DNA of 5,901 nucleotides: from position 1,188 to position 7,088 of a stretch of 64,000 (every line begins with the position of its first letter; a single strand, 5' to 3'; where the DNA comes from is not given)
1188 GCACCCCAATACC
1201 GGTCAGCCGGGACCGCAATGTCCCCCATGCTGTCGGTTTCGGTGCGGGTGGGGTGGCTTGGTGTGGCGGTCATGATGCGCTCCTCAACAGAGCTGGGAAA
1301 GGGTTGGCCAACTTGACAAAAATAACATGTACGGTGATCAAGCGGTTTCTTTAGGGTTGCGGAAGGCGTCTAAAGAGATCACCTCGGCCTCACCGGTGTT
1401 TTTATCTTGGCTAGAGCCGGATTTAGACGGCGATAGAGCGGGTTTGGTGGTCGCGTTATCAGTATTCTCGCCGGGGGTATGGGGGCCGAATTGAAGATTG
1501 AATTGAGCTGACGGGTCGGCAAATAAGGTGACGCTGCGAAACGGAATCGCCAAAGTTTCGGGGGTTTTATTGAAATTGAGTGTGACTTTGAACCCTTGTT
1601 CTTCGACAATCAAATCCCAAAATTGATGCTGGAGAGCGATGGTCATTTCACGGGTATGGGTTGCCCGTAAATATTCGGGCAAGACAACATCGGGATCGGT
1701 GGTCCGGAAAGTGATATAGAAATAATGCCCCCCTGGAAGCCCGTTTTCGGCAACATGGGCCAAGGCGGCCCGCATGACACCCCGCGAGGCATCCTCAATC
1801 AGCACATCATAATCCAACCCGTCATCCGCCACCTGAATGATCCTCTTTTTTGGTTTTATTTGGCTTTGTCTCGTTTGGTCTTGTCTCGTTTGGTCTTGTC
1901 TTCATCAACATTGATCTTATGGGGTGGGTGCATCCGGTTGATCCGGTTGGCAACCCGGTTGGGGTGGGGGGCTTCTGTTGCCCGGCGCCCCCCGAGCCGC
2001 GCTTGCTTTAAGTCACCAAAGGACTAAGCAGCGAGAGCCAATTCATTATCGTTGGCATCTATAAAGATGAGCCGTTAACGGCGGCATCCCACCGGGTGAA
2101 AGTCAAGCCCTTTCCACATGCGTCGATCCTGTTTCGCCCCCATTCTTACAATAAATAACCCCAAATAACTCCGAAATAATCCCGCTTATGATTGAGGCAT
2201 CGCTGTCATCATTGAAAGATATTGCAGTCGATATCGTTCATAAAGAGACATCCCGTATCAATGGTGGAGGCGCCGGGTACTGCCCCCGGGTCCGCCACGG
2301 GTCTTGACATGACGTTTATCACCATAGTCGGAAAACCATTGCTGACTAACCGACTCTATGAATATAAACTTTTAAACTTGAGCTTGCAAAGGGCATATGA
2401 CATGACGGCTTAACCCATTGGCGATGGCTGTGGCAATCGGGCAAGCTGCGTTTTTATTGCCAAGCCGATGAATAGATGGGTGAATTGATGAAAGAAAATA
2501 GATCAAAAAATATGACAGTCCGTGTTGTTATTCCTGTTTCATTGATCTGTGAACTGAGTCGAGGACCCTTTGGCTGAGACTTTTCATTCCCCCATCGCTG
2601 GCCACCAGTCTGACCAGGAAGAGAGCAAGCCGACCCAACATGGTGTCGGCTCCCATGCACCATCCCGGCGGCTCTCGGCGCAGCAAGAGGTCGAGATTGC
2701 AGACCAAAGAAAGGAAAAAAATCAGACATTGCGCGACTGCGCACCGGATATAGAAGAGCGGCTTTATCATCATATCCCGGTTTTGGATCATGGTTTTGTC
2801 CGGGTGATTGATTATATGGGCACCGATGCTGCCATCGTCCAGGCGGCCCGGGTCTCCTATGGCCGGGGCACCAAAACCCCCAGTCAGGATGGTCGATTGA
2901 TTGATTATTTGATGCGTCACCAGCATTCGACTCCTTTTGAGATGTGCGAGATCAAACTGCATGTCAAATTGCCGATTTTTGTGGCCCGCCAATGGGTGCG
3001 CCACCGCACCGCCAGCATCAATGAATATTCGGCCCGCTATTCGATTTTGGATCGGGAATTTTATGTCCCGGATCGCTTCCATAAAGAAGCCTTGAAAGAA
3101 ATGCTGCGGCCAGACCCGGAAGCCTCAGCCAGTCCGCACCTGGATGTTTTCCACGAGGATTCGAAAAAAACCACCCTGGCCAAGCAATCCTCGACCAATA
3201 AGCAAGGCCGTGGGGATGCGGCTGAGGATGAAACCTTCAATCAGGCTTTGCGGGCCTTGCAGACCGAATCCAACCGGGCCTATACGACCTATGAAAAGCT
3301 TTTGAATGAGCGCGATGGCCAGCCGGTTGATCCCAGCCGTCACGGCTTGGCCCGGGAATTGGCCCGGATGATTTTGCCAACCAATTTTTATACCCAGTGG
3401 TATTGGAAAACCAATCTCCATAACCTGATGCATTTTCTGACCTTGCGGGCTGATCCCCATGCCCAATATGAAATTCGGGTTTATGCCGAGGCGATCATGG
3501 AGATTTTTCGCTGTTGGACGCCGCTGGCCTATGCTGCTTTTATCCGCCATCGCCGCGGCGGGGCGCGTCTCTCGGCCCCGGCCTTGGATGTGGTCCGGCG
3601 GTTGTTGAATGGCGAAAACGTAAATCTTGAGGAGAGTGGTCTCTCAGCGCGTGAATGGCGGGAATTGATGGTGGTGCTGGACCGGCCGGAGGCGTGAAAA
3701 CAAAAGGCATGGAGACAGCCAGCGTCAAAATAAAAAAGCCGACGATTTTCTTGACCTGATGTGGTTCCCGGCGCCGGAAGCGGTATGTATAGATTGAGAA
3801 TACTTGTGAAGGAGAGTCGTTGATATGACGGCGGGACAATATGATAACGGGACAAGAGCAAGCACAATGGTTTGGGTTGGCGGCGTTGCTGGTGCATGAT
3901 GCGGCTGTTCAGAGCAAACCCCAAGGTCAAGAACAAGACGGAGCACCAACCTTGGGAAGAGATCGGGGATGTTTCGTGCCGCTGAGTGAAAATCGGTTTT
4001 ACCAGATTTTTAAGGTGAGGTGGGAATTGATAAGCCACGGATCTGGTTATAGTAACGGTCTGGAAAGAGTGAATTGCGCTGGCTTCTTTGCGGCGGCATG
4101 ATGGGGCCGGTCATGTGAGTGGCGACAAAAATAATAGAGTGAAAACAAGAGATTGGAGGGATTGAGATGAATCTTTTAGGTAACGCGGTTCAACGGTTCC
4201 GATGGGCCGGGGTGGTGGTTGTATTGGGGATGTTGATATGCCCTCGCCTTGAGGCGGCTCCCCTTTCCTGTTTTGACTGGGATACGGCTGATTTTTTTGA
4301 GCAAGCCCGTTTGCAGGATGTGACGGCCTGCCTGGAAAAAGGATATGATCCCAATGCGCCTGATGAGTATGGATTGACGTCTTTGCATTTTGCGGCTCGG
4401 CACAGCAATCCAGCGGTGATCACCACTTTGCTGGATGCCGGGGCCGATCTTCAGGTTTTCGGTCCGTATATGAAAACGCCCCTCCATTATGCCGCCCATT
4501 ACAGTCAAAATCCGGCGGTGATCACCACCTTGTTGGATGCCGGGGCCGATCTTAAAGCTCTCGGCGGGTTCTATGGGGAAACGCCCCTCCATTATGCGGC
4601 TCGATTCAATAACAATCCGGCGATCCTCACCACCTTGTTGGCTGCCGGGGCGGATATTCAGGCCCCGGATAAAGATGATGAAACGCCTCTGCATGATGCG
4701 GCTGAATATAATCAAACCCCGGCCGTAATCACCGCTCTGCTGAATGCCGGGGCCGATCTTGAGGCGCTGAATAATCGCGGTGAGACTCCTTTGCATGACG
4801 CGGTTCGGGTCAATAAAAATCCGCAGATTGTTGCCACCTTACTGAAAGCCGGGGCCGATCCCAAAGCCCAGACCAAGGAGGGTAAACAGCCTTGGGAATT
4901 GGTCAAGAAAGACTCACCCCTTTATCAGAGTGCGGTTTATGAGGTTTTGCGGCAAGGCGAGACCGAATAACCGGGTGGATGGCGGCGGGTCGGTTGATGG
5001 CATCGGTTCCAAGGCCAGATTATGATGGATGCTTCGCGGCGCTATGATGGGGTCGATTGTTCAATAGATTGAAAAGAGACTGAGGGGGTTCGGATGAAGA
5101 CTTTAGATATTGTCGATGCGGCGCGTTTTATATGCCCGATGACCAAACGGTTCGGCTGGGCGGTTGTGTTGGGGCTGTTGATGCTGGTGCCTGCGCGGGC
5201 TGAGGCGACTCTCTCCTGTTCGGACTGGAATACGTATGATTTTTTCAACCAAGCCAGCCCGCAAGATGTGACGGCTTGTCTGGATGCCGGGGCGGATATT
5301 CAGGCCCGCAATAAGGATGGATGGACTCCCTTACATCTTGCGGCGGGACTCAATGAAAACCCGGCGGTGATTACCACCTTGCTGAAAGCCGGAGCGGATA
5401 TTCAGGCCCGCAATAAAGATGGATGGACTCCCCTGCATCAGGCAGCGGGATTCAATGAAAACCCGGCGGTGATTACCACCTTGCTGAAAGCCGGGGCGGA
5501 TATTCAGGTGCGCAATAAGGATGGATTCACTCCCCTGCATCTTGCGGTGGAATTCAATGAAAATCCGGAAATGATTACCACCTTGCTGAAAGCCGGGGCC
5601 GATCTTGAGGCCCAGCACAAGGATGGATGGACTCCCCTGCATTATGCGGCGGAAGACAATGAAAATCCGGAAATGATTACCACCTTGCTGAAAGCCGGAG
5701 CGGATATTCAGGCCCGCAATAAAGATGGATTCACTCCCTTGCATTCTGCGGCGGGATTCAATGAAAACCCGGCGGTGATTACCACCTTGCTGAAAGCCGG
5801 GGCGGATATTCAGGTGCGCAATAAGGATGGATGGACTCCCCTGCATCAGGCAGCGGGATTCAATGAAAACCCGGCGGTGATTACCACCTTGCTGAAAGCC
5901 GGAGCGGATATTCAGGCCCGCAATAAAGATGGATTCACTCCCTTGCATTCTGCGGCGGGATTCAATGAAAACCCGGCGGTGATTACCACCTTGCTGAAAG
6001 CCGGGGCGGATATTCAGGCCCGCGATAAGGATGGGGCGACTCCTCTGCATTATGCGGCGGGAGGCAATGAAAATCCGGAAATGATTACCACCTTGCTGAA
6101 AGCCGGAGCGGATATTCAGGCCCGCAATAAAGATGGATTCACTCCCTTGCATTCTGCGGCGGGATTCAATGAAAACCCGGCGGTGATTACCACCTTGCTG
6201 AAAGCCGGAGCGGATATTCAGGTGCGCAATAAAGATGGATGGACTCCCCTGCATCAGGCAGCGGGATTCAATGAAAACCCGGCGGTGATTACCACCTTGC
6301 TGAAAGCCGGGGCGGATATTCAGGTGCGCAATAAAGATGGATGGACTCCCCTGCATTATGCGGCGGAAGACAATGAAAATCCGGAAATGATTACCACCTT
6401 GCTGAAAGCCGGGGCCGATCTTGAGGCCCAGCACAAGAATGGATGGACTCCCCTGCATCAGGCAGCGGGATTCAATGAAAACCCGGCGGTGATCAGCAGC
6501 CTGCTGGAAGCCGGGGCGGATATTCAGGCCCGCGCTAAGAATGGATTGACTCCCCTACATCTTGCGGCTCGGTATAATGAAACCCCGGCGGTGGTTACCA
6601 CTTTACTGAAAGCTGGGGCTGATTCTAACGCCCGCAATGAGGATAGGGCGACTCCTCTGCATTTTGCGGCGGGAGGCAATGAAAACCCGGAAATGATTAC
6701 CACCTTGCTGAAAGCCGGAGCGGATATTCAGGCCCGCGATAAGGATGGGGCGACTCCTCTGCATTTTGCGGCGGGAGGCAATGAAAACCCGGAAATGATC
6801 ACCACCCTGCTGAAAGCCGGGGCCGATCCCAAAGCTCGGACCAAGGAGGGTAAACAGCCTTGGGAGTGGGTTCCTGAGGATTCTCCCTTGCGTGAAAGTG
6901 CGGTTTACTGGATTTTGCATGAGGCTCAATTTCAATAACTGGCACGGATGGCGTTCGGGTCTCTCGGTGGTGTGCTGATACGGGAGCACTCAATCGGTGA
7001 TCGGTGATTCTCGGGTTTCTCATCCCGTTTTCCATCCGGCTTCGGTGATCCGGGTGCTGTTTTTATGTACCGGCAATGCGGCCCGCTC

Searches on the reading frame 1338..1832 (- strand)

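Call 45: search_protein_families(library=pfam, proteins=[window:1338-1832:-], max_evalue=0.00001)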
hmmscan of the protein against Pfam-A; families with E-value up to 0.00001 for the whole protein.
window:1338-1832:- (164 aa): 1 family
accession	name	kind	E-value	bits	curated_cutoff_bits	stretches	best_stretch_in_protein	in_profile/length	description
PF04386.18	SspB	-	1.1e-37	129.9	27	1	12-143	3-134/156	Stringent starvation protein B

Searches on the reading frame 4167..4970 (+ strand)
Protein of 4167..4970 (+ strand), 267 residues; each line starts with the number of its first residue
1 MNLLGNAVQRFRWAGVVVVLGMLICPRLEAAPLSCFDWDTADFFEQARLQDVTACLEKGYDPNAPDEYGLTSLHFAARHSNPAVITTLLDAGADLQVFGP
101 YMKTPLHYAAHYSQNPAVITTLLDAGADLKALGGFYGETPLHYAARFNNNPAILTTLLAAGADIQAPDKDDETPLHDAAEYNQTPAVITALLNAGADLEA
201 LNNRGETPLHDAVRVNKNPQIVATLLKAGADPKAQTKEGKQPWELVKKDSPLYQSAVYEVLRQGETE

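Call 45: search_protein_families(library=pfam, proteins=[window:4167-4970:+], max_evalue=0.00001)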
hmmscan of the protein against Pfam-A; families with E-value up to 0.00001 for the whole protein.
window:4167-4970:+ (267 aa): 6 families
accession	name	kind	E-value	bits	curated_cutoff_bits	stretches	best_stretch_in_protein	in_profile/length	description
PF12796.13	Ank_2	-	8.6e-38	129.2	27.3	3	141-235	1-89/90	Ankyrin repeats (3 copies)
PF00023.36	Ank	-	9.3e-34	114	21.1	2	136-169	1-33/33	Ankyrin repeat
PF13857.12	Ank_5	-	4.8e-32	110.1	27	2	191-244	1-54/56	Ankyrin repeats (many copies)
PF13637.12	Ank_4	-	5.1e-27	93.8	22.7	2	52-89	13-50/50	Ankyrin repeats (many copies)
PF13606.12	Ank_3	-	1.7e-24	83.3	22.3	0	136-165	1-29/30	Ankyrin repeat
PF00816.26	Histone_HNS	-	4.9e-06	26.6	25.6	0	184-201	19-36/38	H-NS histone C-terminal domain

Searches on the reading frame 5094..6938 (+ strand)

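Call 45: search_protein_families(library=pfam, proteins=[window:5094-6938:+], max_evalue=0.00001)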
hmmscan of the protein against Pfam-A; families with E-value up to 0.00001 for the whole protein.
window:5094-6938:+ (614 aa): 8 families
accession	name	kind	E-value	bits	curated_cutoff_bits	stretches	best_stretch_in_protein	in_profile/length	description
PF12796.13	Ank_2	-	1.4e-133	436.2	27.3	9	148-243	1-90/90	Ankyrin repeats (3 copies)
PF00023.36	Ank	-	1.4e-129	414.8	21.1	11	177-210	1-33/33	Ankyrin repeat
PF13637.12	Ank_4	-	1.8e-103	336.5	22.7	11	531-573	9-50/50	Ankyrin repeats (many copies)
PF13857.12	Ank_5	-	1.6e-84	277.2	27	11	130-185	1-56/56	Ankyrin repeats (many copies)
PF13606.12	Ank_3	-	1e-77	246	22.3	0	177-206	1-29/30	Ankyrin repeat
PF24521.3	Ank_KRIT1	-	4.5e-16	59.4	80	0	465-540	32-106/149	KRIT1 ankyrin-repeats domain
PF13653.12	GDPD_2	-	1.8e-15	57.2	27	0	77-102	5-22/30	Glycerophosphoryl diester phosphodiesterase family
PF18104.7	Tudor_2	-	6.9e-06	26.2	31.4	0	236-247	1-12/35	Jumonji domain-containing protein 2A Tudor domain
